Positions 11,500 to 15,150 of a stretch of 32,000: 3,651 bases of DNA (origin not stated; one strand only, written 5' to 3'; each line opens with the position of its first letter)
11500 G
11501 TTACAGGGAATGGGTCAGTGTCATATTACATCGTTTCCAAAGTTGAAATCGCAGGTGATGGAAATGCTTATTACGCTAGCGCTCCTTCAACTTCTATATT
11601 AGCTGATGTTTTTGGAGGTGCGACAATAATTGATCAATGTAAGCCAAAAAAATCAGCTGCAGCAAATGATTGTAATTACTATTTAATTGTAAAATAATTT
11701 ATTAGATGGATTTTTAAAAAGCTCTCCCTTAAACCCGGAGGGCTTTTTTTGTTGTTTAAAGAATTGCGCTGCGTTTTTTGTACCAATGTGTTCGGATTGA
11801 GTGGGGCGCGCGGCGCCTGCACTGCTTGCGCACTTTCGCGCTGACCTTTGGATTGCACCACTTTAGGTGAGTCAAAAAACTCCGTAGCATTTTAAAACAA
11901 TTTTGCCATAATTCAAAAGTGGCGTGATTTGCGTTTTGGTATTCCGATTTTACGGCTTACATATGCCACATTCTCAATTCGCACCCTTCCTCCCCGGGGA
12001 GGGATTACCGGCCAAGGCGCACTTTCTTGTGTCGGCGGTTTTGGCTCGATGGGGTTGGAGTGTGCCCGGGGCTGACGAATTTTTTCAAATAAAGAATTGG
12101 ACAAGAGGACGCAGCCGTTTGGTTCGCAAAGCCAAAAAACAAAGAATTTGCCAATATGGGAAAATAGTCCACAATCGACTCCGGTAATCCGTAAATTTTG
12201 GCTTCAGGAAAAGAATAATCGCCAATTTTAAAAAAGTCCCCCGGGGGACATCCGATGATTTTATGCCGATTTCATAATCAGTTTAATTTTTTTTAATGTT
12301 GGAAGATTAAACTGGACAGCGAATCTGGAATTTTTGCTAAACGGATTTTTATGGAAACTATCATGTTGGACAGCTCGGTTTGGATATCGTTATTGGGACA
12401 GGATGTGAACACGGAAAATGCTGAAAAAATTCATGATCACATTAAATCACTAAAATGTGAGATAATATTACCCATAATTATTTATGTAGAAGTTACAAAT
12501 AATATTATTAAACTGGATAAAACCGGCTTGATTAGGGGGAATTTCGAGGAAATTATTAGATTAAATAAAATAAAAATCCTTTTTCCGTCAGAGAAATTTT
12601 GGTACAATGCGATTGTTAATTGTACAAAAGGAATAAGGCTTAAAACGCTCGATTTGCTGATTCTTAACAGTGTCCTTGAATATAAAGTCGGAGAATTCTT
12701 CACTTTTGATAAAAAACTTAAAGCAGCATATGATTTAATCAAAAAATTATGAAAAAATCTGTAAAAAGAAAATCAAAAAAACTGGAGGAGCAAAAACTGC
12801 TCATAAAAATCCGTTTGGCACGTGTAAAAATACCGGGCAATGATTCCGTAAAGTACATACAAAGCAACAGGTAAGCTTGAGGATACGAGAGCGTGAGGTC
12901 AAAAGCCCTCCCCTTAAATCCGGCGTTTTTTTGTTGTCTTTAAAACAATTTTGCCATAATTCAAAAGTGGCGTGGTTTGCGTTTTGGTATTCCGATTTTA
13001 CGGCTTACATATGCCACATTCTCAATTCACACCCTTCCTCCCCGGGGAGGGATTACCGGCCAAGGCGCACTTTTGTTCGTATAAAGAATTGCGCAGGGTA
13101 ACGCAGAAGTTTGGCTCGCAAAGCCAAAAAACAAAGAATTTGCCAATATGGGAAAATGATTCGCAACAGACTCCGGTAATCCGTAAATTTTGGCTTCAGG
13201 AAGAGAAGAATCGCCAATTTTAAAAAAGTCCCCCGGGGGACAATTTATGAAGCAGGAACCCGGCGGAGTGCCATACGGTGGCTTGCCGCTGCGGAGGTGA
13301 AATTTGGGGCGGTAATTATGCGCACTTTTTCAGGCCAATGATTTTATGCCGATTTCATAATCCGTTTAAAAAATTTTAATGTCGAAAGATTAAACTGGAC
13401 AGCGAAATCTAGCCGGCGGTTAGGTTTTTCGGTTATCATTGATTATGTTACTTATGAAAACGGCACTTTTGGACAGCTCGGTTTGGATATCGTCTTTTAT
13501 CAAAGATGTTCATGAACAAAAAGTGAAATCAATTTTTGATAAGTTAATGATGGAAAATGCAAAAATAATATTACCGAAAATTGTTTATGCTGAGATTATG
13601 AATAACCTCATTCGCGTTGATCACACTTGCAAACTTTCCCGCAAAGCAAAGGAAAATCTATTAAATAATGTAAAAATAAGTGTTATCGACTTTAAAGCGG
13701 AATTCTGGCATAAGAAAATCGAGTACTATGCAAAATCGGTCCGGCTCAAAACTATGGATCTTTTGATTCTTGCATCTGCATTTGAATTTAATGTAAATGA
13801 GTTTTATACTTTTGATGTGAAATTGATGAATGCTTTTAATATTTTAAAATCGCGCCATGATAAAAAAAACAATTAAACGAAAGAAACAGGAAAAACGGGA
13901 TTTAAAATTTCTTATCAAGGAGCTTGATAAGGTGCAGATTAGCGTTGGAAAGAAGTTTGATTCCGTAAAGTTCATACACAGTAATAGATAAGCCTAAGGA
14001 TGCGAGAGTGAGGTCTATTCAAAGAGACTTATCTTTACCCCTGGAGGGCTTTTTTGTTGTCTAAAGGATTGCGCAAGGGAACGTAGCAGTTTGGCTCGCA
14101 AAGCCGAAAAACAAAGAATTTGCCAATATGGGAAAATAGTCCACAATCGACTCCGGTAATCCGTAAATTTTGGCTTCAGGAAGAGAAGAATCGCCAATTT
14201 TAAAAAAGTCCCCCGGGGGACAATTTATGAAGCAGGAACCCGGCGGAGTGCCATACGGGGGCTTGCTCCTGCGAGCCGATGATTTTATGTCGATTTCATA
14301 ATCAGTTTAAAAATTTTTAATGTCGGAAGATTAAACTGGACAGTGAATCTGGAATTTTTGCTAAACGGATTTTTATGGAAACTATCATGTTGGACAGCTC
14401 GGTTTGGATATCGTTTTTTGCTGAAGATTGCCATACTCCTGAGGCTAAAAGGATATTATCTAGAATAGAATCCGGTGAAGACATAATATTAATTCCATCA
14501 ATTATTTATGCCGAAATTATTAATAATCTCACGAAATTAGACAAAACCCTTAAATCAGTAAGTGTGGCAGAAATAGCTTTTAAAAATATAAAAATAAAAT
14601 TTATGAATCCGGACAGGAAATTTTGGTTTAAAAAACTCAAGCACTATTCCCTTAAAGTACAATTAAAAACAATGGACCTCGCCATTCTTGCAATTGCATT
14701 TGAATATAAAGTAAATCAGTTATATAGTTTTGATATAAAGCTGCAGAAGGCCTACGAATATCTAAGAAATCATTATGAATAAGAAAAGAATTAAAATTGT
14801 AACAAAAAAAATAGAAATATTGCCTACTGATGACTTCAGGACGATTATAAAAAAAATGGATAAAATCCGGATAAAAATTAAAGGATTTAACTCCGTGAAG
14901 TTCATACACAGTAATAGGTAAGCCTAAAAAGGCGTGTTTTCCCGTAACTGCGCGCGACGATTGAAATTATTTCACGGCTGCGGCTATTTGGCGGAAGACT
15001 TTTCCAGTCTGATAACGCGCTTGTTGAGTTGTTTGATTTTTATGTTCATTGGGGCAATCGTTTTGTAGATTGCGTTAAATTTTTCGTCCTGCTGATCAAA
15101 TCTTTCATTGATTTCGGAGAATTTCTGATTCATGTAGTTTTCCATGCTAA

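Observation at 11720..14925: Tandem array of three ~1 kb PIN cassettes with near-identical non-coding flanks and strongly diverged coding cores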

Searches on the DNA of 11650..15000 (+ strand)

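Call 10: search_rna_families(source=window, start=11650, end=15000, threshold=evalue, max_evalue=10)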
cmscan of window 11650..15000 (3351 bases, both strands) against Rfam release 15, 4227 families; matches with E-value up to 10: 10.
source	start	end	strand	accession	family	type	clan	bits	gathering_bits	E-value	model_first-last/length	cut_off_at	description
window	11664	11752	+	RF02428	SpF11_sRNA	Gene; sRNA;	-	32.8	54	0.018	1-95/95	no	Streptococcus sRNA SpF11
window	13818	13903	+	RF01603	snoR29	Gene; snRNA; snoRNA; CD-box;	-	23.8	50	4.3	1-84/84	no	small nucleolar RNA snoR29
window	11685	11781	+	RF01770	rimP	Cis-reg; leader;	-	23.4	47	1.1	1-102/102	no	Gammaprotebacteria rimP leader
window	13612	13695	-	RF00403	SNORA41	Gene; snRNA; snoRNA; HACA-box;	-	20.8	80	3.5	1-133/133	no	Small nucleolar RNA SNORA41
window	11653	11759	+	RF00121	MicC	Gene; sRNA;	-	20.5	90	9.1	1-123/123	no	MicC RNA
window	11659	11752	+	RF01859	Phe_leader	Cis-reg; leader;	-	19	55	8.3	1-125/125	no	Phenylalanine leader peptide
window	12198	12233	-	RF04329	snoMe18S-C1367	Gene; snRNA; snoRNA; CD-box;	-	17.7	101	7.5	1-110/110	no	Drosophila C/D box small nucleolar RNA snoMe18S-C1367 family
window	13185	13252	-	RF02791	CcsR1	Gene; sRNA;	-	14.5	65.3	5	1-83/83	no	Conserved CCUCCUCCC motif stress-induced RNA 1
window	14165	14232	-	RF02791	CcsR1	Gene; sRNA;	-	14.5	65.3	5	1-83/83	no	Conserved CCUCCUCCC motif stress-induced RNA 1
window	12190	12248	+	RF03050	RAGATH-25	Gene; sRNA;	-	13.7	49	8.4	1-50/50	no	RAGATH-25 RNA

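Call 44: search_dna_similar(query=window:13950-14400:+, collection=plasmids, mode=distant, max_evalue=0.001)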
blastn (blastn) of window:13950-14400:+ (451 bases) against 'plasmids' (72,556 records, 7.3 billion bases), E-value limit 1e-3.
No match.

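Call 45: search_dna_similar(query=window:11750-12400:+, collection=phages, mode=distant, max_evalue=0.001)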
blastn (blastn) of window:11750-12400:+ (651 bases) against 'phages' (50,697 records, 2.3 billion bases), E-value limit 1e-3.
No match.

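Call 62: search_rna_families(sources=[L002, L001], threshold=evalue, max_evalue=1)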
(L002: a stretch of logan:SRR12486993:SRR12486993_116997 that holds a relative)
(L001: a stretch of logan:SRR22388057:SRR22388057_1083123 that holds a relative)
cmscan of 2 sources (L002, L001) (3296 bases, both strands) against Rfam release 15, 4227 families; matches with E-value up to 1: 0.
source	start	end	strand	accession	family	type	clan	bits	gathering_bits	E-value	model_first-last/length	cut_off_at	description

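Call 63: search_rna_families(source=L003, start=500, end=1900, threshold=evalue, max_evalue=1)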
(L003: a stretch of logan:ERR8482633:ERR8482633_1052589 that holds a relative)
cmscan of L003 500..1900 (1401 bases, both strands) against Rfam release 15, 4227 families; matches with E-value up to 1: 1.
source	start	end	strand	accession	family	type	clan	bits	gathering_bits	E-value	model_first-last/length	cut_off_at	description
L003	841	1020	-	RF01295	SCARNA7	Gene; snRNA; snoRNA; scaRNA;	-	16.5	65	0.17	1-330/330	no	Small Cajal body-specific RNA 7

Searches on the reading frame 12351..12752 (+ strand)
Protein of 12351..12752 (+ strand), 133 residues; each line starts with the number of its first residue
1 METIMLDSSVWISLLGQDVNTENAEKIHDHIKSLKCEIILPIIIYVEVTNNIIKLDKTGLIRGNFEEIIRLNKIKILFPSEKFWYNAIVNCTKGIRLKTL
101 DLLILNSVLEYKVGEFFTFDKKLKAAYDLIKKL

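Call 11: search_protein_families(library=pfam, proteins=[window:12351-12752:+], max_evalue=1)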
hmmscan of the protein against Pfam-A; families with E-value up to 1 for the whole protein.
window:12351-12752:+ (133 aa): 2 families
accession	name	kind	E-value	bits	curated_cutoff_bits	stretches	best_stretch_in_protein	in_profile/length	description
PF01850.27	PIN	-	1.9e-10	41.8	23.6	1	4-127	1-118/120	PIN domain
PF16289.11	PIN_12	-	0.0013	19.6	32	1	4-54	1-51/172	PIN domain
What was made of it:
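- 12351..12752 (+): PIN1, a VapC-like PIN-domain protein of 133 aa. PF01850 E=1.9e-10 (call 11).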

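Call 12: search_protein_families(library=ncbifam, proteins=[window:12351-12752:+], max_evalue=1)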
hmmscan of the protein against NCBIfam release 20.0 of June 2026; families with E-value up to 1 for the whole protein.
window:12351-12752:+ (133 aa): 1 family
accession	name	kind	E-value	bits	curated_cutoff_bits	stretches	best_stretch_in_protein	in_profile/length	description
NF047959.1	TA_toxin_VapC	equivalog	0.0011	19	80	1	4-66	1-60/125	type II toxin-antitoxin system VapC family toxin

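Call 92: search_protein_families(library=padloc, proteins=[window:12351-12752:+], max_evalue=0.01)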
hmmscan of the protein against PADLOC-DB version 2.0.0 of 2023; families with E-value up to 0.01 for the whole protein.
window:12351-12752:+ (133 aa): 2 families
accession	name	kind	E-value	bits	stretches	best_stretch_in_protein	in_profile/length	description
PDLC04394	PDC-M07B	-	0.0016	16.8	1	3-58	4-62/154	-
PDLC04395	PDC-M07B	-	0.0028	15.7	1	2-59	3-63/161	-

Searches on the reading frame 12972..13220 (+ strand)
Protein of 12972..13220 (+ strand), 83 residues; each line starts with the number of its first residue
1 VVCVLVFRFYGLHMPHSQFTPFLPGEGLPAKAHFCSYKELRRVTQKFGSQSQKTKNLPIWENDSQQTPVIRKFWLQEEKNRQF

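Call 50: find_homologous_proteins(query=window:12972-13220:+, max_evalue=0.01)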
Query window:12972-13220:+ (83 aa): 1 proteins with E <= 0.01 among 1 candidates.
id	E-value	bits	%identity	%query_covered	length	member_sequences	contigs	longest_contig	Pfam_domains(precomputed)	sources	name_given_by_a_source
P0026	2.1e-51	189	99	100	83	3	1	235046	-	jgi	jgi:hypothetical protein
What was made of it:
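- Tried and rejected: The 83-aa X-Y ORF has no homolog outside its own contig (call 50).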

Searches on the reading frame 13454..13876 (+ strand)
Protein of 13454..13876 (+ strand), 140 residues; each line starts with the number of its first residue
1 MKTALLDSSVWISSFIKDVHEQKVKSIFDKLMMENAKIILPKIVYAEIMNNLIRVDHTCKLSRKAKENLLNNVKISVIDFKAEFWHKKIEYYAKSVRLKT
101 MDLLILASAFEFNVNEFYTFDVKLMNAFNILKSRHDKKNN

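Call 11: search_protein_families(library=pfam, proteins=[window:13454-13876:+], max_evalue=1)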
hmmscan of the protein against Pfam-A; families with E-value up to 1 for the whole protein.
window:13454-13876:+ (140 aa): 5 families
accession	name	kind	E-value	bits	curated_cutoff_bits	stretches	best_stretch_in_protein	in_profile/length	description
PF01850.27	PIN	-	1.7e-12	48.5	23.6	1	5-123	2-113/120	PIN domain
PF16289.11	PIN_12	-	8.2e-06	26.7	32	1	6-93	3-90/172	PIN domain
PF13470.12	PIN_3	-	0.0082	17.4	27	1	4-83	2-75/115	PIN domain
PF22457.1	PpPFK_gamma-like_C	-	0.0082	16.4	27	1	84-134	32-81/158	ATP-dependent 6-phosphofructokinase subunit gamma, C-terminal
PF03152.21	UFD1_N1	-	0.051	13.6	29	1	30-83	17-67/97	Ubiquitin fusion degradation protein UFD1, N-terminal subdomain 1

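Call 12: search_protein_families(library=ncbifam, proteins=[window:13454-13876:+], max_evalue=1)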
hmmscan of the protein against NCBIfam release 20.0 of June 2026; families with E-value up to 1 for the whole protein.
window:13454-13876:+ (140 aa): 1 family
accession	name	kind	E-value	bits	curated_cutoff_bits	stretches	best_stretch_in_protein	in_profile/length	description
NF047959.1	TA_toxin_VapC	equivalog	0.0001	22.4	80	1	5-113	2-106/125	type II toxin-antitoxin system VapC family toxin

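Call 92: search_protein_families(library=padloc, proteins=[window:13454-13876:+], max_evalue=0.01)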
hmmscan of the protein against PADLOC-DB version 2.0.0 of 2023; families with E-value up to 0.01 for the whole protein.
window:13454-13876:+ (140 aa): 1 family
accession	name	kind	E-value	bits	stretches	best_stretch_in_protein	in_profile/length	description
PDLC04303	PDC-M02B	-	2.3e-05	21.6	1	19-98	78-159/383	-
